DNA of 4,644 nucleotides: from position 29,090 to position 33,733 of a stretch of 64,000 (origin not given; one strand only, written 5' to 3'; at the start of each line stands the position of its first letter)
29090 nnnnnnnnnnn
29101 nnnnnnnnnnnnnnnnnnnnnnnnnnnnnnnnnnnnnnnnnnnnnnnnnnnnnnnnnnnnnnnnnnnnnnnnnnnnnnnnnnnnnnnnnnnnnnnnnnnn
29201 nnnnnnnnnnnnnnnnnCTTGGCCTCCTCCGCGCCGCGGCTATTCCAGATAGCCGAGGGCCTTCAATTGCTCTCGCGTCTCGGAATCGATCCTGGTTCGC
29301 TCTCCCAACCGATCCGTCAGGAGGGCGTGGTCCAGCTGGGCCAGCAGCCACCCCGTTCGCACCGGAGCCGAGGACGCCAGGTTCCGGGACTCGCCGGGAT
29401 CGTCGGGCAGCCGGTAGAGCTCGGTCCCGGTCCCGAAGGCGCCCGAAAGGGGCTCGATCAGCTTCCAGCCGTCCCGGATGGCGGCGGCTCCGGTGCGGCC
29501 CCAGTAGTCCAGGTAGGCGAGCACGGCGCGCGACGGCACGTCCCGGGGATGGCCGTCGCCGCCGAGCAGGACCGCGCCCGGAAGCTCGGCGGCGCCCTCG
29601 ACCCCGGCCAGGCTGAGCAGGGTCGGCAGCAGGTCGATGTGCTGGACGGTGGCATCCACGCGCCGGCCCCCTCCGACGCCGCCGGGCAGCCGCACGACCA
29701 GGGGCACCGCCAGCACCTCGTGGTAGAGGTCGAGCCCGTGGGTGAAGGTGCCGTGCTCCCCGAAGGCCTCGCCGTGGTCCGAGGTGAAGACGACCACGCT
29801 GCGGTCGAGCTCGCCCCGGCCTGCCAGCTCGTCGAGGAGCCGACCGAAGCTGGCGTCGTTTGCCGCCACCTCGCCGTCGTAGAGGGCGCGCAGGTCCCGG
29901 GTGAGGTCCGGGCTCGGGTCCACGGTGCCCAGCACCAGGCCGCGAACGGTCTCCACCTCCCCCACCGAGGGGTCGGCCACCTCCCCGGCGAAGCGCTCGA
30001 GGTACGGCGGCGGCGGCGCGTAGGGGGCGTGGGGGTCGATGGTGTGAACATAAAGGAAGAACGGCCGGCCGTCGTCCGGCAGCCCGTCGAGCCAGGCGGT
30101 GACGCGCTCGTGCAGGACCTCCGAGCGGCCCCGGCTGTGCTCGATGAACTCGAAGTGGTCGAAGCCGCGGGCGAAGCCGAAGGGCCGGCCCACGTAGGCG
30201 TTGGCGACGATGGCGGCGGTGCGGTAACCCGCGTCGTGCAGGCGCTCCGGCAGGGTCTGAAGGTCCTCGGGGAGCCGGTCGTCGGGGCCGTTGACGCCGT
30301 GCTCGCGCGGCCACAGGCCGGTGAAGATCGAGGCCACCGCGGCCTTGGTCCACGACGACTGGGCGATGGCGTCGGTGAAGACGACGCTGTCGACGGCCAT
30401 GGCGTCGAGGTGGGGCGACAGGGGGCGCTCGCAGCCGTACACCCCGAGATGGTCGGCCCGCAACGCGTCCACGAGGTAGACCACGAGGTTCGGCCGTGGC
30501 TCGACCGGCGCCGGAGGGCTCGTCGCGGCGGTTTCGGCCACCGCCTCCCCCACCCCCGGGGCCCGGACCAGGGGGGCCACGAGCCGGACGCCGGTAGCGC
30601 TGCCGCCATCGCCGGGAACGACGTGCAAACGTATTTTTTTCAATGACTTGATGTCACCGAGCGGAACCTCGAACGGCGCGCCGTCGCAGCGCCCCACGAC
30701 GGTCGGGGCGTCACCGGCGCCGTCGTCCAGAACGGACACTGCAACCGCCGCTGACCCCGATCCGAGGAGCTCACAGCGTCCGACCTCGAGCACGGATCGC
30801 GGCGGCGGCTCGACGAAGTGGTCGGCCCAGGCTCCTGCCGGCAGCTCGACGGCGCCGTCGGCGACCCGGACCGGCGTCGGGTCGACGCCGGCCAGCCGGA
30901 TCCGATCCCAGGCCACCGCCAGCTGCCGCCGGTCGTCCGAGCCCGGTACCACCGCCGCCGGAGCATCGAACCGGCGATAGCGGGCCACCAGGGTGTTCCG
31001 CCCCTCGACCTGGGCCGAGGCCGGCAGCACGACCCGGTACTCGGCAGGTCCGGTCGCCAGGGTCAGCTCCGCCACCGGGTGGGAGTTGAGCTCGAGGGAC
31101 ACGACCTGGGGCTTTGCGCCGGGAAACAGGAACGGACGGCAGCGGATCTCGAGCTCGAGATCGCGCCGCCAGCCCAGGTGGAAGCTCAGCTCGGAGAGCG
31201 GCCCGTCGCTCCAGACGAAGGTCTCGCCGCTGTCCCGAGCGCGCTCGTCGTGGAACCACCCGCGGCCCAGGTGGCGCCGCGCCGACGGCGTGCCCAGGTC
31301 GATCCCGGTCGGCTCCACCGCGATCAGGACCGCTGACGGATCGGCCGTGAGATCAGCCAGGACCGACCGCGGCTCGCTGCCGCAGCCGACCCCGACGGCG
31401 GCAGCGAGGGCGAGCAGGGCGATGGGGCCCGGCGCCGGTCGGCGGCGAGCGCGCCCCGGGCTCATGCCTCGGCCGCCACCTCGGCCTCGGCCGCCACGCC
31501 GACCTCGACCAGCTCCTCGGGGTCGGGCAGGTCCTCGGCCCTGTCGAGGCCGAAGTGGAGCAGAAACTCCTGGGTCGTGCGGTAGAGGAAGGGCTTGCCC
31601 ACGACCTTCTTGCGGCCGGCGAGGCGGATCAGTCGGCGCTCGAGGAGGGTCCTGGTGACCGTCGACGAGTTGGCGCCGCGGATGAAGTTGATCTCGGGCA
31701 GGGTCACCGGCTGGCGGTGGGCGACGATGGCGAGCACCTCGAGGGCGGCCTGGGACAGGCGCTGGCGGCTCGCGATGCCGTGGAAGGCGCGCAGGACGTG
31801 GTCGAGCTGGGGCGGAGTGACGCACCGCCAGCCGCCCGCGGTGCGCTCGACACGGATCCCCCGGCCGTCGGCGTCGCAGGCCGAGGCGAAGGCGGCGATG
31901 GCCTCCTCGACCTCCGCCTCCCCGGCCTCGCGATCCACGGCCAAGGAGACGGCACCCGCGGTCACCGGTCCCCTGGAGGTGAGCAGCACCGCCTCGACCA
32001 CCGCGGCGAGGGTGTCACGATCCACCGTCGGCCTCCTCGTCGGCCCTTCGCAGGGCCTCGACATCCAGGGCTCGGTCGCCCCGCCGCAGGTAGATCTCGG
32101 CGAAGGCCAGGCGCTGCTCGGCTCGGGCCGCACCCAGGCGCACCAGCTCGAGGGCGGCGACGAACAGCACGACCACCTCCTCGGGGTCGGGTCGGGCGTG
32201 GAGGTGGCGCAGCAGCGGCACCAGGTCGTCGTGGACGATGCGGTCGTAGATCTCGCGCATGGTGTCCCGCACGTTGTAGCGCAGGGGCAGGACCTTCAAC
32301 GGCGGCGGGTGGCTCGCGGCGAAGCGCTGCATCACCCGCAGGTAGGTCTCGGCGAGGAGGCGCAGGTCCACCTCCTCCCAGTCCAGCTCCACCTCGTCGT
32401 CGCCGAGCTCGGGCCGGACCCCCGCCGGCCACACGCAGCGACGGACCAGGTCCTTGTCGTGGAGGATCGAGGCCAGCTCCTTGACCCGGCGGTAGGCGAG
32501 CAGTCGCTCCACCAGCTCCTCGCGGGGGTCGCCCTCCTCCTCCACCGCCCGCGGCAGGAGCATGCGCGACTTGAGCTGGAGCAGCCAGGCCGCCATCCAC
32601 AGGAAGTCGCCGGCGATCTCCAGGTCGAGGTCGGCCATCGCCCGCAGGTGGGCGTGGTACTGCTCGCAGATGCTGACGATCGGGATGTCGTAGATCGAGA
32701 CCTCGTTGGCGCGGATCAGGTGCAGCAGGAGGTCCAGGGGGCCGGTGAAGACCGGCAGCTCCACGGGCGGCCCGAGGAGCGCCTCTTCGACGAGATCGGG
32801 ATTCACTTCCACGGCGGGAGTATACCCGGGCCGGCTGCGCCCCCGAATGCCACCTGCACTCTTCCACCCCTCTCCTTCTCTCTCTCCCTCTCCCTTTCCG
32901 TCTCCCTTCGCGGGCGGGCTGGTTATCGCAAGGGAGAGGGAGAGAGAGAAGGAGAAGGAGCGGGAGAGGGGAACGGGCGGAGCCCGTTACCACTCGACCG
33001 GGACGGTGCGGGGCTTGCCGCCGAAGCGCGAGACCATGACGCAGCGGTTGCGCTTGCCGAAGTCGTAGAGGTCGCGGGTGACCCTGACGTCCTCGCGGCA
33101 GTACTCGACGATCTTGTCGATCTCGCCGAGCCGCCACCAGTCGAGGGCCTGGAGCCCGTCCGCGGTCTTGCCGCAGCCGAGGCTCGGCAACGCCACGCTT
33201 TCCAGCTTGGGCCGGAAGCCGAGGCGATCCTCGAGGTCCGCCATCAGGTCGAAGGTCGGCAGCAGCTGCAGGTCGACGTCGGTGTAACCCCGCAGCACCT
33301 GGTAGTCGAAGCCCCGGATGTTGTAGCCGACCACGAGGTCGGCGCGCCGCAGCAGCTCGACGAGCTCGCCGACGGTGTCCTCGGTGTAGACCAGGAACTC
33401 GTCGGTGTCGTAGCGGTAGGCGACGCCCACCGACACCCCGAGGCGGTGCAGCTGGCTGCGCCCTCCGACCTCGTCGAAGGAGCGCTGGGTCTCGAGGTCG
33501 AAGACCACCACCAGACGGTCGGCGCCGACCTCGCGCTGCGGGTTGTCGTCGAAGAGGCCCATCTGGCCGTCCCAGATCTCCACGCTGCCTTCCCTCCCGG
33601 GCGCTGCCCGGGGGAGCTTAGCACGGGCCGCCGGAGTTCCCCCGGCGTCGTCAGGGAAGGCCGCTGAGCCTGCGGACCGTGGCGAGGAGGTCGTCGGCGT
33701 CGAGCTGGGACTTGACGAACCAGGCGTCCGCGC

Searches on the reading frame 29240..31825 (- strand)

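Call 89: search_protein_families(library=pfam, proteins=[window:29240-31825:-], max_evalue=0.00001)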
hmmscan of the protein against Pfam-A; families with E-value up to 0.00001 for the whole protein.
window:29240-31825:- (861 aa): 2 families
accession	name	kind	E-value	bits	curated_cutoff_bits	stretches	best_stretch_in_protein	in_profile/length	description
PF00884.28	Sulfatase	-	7.2e-45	154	25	1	445-742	1-301/301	Sulfatase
PF16347.10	SGSH_C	-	9.5e-10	39.3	29.3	1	689-819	1-134/154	N-sulphoglucosamine sulphohydrolase, C-terminal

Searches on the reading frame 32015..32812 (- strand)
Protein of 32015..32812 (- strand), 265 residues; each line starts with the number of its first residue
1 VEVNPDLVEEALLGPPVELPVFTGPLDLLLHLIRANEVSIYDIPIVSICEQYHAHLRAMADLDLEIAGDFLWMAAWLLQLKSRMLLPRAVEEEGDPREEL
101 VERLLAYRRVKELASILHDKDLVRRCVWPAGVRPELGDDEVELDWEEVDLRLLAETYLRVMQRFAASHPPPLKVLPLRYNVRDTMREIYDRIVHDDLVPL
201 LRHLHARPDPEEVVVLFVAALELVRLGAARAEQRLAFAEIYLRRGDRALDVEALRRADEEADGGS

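Call 89: search_protein_families(library=pfam, proteins=[window:32015-32812:-], max_evalue=0.00001)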
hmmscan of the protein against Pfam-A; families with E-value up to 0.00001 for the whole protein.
window:32015-32812:- (265 aa): 1 family
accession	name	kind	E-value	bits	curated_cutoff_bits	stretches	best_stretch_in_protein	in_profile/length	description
PF02616.19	SMC_ScpA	-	4.9e-23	82.8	24.6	1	32-242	1-229/232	Segregation and condensation protein ScpA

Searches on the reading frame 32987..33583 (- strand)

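Call 89: search_protein_families(library=pfam, proteins=[window:32987-33583:-], max_evalue=0.00001)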
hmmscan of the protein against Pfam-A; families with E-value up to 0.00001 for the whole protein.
window:32987-33583:- (198 aa): 1 family
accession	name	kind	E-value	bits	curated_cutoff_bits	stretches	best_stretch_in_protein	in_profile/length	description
PF13482.12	RNase_H_2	-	1.6e-07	31.9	22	1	71-174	47-162/165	RNase_H superfamily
